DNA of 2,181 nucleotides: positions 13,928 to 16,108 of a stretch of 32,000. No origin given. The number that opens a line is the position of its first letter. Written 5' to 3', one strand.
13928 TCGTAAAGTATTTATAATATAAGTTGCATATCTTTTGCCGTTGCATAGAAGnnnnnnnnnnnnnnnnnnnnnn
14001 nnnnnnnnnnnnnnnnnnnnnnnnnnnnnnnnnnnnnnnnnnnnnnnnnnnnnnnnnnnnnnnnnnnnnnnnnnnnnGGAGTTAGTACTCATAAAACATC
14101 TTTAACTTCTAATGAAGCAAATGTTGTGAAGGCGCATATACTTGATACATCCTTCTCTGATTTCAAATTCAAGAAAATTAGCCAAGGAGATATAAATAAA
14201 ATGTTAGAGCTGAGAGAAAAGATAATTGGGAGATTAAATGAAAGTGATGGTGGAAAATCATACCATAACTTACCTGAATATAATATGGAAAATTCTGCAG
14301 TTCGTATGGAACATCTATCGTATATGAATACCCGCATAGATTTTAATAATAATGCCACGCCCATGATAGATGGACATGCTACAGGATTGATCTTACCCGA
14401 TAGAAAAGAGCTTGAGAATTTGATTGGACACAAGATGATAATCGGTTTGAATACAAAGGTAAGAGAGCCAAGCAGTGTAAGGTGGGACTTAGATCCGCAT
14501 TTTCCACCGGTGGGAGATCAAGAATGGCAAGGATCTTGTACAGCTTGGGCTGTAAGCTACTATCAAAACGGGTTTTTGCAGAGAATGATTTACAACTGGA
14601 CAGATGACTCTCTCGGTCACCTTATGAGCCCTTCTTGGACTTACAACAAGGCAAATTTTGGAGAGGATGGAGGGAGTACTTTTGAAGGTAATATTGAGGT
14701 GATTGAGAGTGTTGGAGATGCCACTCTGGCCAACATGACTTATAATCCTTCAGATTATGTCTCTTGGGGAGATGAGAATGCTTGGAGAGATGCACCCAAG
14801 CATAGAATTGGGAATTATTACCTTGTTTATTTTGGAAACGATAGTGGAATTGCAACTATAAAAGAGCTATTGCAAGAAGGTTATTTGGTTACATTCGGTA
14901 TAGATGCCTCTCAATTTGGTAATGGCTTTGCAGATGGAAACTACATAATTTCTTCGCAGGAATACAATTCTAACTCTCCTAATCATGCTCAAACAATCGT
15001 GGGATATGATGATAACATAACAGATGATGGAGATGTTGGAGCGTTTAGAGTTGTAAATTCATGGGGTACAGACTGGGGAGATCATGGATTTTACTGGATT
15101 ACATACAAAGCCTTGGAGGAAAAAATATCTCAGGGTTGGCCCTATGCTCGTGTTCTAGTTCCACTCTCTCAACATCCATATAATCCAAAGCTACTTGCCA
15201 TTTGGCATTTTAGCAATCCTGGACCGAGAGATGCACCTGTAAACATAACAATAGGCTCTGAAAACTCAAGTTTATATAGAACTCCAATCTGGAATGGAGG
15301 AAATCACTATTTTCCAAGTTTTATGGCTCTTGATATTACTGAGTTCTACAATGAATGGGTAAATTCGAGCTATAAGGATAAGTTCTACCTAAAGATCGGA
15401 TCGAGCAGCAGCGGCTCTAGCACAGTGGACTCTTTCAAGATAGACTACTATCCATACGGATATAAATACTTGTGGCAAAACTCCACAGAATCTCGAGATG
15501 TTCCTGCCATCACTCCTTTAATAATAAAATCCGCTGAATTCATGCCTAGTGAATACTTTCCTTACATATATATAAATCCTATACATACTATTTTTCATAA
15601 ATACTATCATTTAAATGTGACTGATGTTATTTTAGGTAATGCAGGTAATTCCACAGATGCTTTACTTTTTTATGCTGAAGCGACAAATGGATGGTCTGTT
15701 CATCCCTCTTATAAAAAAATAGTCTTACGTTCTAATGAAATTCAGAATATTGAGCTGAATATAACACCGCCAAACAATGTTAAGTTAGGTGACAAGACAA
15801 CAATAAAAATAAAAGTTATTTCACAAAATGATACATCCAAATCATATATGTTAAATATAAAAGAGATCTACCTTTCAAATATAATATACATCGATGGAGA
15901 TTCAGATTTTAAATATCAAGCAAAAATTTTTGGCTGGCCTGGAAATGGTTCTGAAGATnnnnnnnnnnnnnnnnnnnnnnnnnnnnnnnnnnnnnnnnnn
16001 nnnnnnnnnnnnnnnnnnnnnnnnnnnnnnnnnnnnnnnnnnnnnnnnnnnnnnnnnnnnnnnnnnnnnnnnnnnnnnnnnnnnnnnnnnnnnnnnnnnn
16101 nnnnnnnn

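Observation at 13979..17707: Element-borne 1242-aa surface protein fusing a papain-like protease to a beta-helix, an Fn3 domain and a PEF-CTERM-like anchor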

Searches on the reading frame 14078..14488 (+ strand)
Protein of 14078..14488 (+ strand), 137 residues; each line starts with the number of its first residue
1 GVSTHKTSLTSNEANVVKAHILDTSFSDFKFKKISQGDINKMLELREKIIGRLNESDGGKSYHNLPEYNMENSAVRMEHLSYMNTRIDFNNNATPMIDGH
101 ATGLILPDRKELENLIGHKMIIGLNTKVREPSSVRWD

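Call 100: search_solved_structures(query=window:14078-14488:+, max_evalue=10)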
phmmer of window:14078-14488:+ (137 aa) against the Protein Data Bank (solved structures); distinct sequences matched with E-value up to 10: 2.
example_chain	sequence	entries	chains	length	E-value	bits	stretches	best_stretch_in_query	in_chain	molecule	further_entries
2yv1_A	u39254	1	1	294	0.84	13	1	39-76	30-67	Succinyl-CoA ligase [ADP-forming] subunit alpha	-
7wcc_A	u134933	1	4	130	1.8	11.9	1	22-71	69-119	ChaP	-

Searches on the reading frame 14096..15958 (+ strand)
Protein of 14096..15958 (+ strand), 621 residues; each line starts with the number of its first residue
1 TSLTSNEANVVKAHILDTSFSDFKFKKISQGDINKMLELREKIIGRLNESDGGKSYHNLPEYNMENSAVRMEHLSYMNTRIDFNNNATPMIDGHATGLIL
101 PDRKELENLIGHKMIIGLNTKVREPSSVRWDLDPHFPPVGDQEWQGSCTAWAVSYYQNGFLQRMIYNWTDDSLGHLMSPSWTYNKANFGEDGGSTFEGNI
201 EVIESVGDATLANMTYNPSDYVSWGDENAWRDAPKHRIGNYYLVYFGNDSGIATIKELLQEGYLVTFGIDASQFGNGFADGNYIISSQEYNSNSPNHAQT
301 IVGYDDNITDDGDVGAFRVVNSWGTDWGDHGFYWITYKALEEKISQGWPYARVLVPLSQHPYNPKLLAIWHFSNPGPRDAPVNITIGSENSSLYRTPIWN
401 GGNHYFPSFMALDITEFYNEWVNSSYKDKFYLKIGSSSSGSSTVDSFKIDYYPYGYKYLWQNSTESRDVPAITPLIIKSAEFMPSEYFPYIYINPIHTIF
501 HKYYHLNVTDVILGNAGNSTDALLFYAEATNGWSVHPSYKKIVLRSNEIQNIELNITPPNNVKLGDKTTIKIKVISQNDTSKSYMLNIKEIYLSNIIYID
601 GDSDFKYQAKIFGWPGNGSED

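Call 51: predict_structure(alignment_id=A3)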
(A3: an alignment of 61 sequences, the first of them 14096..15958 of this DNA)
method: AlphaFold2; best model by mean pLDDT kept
length: 621 residues; sequences in the alignment: 61
mean_pLDDT: 84.3   pTM: 0.77
mean pLDDT of the five models: 84.3, 84.3, 81.0, 80.9, 80.5
residues with pLDDT >= 90: 381; 70-90: 115; 50-70: 60; < 50: 65
segments of 3 or more residues with pLDDT < 50: 1-15, 53-66, 69-84, 486-488, 495-499, 613-621
pLDDT, mean of each block of 10 residues (from residue 1): 34 49 92 96 84 46 47 42 62 91 93 92 90 98 96 99 97 98 96 96 98 97 97 97 94 96 97 89 94 93 98 98 97 97 92 95 95 96 97 95 95 96 93 94 97 71 91 97 61 49 64 64 89 90 79 88 84 82 76 62 60 41 29
secondary structure, 60 per line:
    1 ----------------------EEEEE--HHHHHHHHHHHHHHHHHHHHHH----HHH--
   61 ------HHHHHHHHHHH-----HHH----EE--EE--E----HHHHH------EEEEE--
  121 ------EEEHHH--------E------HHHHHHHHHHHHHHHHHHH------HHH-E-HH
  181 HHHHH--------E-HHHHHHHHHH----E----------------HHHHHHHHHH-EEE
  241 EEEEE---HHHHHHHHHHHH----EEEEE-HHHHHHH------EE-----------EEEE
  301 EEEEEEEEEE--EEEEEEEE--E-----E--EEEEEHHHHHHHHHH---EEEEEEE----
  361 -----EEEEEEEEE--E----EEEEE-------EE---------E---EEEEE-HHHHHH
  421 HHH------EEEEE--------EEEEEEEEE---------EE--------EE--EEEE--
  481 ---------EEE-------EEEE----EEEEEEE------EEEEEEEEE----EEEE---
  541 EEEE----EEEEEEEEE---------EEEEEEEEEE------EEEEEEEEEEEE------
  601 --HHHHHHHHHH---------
elements in order: E23-27 H30-51 H67-77 H103-107 E114-118 E127-129 H148-166 H179-185 H196-205 H227-236 E238-245 H249-260 E265-269 H271-277 E297-310 E313-320 E332-336 H337-346 E350-356 E366-374 E382-386 E409-413 H415-423 E430-434 E443-451 E475-478 E490-492 E500-503 E508-514 E521-529 E534-537 E541-544 E549-557 E567-576 E583-594 H603-612

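Call 55: fold_search(model_id=the predicted structure, library=pdb)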
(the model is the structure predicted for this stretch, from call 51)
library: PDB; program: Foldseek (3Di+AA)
matches with E <= 10: 1742; with E <= 0.001: 340
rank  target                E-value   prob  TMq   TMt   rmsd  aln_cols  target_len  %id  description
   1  3ois_B                2.2e-12  1.00  0.32  0.68   4.4       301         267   20  Crystal Structure Xylellain, a cysteine protease from Xylella fastidiosa (released 2011-08-03)
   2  3ois_A                2.9e-12  1.00  0.32  0.68   4.6       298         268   19  Crystal Structure Xylellain, a cysteine protease from Xylella fastidiosa (released 2011-08-03)
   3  5ef4_A                1.6e-11  1.00  0.31  0.55   3.8       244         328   19  2.05 A crystal structure of the Amb a 11 cysteine protease, a major ragweed pollen allergen, in its proform (released 2016-04-27)
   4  7pck_B                4.8e-11  1.00  0.31  0.59   4.7       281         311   18  CRYSTAL STRUCTURE OF WILD TYPE HUMAN PROCATHEPSIN K (released 1999-10-25)
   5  5vcn_A                5.7e-11  1.00  0.30  0.76   3.8       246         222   23  THE CRYSTAL STRUCTURE OF DER P 1 ALLERGEN COMPLEXED WITH FAB FRAGMENT OF MAB 5H8 (released 2017-04-26)
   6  5vpk_A                6.4e-11  1.00  0.30  0.76   3.6       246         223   24  CRYSTAL STRUCTURE OF MITE ALLERGEN DER F 1 (released 2017-05-24)
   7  1npz_A                8.1e-11  1.00  0.30  0.79   3.4       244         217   18  Crystal structures of Cathepsin S inhibitor complexes (released 2003-04-15)
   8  7qgw_A                8.1e-11  1.00  0.28  0.73   4.6       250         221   18  Sulfonated Calpeptin is a promising drug candidate against SARS-CoV-2 infections (released 2022-12-21)
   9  2as8_A                8.1e-11  1.00  0.28  0.71   4.6       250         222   23  Crystal structure of mature and fully active Der p 1 allergen (released 2005-12-06)
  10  7pck_A                8.6e-11  1.00  0.32  0.60   8.2       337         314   17  CRYSTAL STRUCTURE OF WILD TYPE HUMAN PROCATHEPSIN K (released 1999-10-25)
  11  6u7d                  9.1e-11  1.00  0.30  0.58  13.1       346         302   18  Recombinant stem bromelain precursor (released 2019-09-18)
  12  2c0y                  9.6e-11  1.00  0.32  0.60  14.5       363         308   15  THE CRYSTAL STRUCTURE OF A CYS25ALA MUTANT OF HUMAN PROCATHEPSIN S (released 2006-11-08)
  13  4qrg_A                1.1e-10  1.00  0.31  0.60  14.9       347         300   15  Crystal structure of I86L mutant of papain (released 2015-08-05)
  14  1snk                  1.4e-10  1.00  0.29  0.76   4.3       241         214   19  Cathepsin K complexed with carbamate derivatized norleucine aldehyde (released 2004-06-22)
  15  1s4v_A                1.7e-10  1.00  0.30  0.77   3.5       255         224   19  The 2.0 A crystal structure of the KDEL-tailed cysteine endopeptidase functioning in programmed cell death of Ricinus  (released 2004-03-16)
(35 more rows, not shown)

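Call 79: find_related_loci(query=A3, collection=viral_contigs, flank=10000)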
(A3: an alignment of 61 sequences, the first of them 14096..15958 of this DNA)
Query A3 (621 aa) in viral_contigs; peptide patterns used: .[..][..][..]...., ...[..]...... (x = any residue, [..] = any of these).
48 stretches matched a pattern; 14 encode a relative of the query (tblastn E <= 1e-3); 14 distinct loci.
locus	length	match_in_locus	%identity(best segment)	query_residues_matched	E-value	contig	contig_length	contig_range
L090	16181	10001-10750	45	94-360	6e-49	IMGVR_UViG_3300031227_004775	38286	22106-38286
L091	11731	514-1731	30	71-455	2e-40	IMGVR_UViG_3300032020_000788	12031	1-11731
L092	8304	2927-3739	33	96-384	3e-38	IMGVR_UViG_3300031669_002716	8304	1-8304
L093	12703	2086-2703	33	125-337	8e-24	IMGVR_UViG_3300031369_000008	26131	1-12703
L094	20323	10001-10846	28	91-370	2e-21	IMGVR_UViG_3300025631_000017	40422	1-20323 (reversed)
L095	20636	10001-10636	27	134-348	6e-14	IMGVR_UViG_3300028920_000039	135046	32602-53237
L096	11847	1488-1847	29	227-348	1e-9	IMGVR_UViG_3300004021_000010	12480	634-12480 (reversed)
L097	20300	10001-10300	36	228-332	1e-8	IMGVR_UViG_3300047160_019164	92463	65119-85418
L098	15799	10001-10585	25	141-336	1e-8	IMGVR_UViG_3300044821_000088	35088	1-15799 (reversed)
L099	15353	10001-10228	33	258-338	3e-7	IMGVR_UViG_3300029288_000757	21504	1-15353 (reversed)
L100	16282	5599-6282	25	105-338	2e-5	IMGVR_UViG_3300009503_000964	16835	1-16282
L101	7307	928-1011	54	311-338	6e-5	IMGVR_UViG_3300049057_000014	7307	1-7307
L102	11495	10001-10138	35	289-340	8e-5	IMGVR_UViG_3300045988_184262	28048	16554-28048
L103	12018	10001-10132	34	316-359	3e-4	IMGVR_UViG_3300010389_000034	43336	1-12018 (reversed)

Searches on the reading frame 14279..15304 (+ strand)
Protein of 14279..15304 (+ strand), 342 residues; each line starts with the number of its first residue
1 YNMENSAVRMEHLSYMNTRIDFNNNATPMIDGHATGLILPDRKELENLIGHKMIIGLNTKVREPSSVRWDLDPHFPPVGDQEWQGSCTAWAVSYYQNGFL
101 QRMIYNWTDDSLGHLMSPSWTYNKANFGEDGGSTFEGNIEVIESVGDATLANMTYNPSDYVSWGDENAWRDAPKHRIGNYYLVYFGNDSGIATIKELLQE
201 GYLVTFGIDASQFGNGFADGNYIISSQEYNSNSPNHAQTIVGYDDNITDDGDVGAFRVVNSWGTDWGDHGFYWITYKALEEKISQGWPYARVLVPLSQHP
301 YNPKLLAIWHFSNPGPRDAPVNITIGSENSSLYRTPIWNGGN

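Call 16: search_solved_structures(query=window:14279-15304:+, max_evalue=1, show_alignments=3)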
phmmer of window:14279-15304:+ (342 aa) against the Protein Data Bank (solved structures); distinct sequences matched with E-value up to 1: 121 (the best 60 are shown).
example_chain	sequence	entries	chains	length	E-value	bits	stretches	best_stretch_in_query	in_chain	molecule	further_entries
1xkg_A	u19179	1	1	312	2.2e-05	26.9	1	170-299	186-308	Major mite fecal allergen Der p 1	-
3ois_A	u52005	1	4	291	3.4e-05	26.3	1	167-279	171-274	Cysteine protease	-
5vcn_A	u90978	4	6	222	6.8e-05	25.3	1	171-290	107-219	PEPTIDASE 1 | Der p 1 allergen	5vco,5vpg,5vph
2as8_A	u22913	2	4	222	7e-05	25.3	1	171-290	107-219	Major mite fecal allergen Der p 1 | Der p 1 allergen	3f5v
5a24_A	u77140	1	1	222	8.8e-05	24.9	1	64-275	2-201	DIONAIN-1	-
3ch2_X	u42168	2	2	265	0.00017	24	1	230-274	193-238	Serine-repeat antigen protein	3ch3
2wbf_X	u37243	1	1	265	0.00017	24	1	230-274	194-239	SERINE-REPEAT ANTIGEN PROTEIN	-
6x42_X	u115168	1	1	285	0.00019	23.9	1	230-274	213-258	Serine repeat antigen 5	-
1jqp_A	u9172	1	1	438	0.00035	23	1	76-275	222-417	dipeptidyl peptidase I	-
4oel_B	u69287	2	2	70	0.00036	22.9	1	234-275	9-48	Dipeptidyl peptidase 1 Light chain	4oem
6x44_A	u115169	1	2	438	0.00037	22.9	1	230-274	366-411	Serine repeat antigen 5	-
1k3b_C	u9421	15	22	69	0.00037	22.9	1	234-275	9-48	dipeptydil-peptidase I heavy chain | Dipeptidyl-peptidase 1 | DIPEPTIDYL PEPTIDASE 1 LIGHT CHAIN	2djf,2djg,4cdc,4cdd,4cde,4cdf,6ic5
3pdf_A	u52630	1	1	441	0.0013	21.1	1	77-275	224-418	Dipeptidyl peptidase 1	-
6a0n_A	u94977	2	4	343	0.002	20.5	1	235-278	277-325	Lpg2622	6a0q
1m6d_A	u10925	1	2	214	0.0021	20.4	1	235-274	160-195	Cathepsin F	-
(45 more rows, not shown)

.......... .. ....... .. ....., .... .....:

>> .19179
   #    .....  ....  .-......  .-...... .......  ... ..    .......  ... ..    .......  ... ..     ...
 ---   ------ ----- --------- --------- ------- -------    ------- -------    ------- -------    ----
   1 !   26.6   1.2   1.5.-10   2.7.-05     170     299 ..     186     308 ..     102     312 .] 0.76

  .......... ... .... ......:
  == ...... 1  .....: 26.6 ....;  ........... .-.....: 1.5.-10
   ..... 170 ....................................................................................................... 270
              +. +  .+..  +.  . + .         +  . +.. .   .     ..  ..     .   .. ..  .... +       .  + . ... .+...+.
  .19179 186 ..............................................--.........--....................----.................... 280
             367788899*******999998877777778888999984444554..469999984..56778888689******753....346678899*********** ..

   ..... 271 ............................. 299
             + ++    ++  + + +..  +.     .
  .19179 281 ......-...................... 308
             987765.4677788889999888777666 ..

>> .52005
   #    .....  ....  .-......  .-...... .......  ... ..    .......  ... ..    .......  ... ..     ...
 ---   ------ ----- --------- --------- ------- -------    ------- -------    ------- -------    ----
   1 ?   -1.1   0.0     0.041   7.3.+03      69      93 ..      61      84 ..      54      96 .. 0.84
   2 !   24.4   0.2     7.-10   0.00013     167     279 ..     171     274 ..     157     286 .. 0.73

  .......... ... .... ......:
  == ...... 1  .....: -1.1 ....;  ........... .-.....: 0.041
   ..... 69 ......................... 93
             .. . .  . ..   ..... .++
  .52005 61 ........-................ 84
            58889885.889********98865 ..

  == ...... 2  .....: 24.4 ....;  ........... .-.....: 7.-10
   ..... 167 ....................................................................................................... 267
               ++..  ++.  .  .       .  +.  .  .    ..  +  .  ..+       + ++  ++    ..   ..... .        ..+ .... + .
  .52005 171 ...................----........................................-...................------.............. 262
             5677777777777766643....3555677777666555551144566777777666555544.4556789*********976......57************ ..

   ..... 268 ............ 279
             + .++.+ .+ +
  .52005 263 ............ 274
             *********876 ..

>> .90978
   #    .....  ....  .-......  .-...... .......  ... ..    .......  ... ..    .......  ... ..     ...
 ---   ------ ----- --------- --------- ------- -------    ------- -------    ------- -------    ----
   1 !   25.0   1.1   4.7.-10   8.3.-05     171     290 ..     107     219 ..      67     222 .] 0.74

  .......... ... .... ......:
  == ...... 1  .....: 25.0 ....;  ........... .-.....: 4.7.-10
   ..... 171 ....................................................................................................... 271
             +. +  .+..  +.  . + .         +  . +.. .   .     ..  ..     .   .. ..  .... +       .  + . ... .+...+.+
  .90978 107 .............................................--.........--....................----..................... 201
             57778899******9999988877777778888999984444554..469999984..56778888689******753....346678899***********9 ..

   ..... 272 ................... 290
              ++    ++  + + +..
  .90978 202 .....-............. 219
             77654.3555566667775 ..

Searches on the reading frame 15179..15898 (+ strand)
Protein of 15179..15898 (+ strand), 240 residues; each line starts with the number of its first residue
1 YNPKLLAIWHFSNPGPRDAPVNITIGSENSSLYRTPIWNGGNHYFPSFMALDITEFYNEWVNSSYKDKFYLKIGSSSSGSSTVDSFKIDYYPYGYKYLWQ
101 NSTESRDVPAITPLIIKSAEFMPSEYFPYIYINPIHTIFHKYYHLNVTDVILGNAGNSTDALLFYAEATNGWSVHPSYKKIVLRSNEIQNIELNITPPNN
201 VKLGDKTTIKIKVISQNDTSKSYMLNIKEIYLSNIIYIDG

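Call 101: search_solved_structures(query=window:15179-15898:+, max_evalue=10)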
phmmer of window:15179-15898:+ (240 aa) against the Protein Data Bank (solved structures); distinct sequences matched with E-value up to 10: 0.
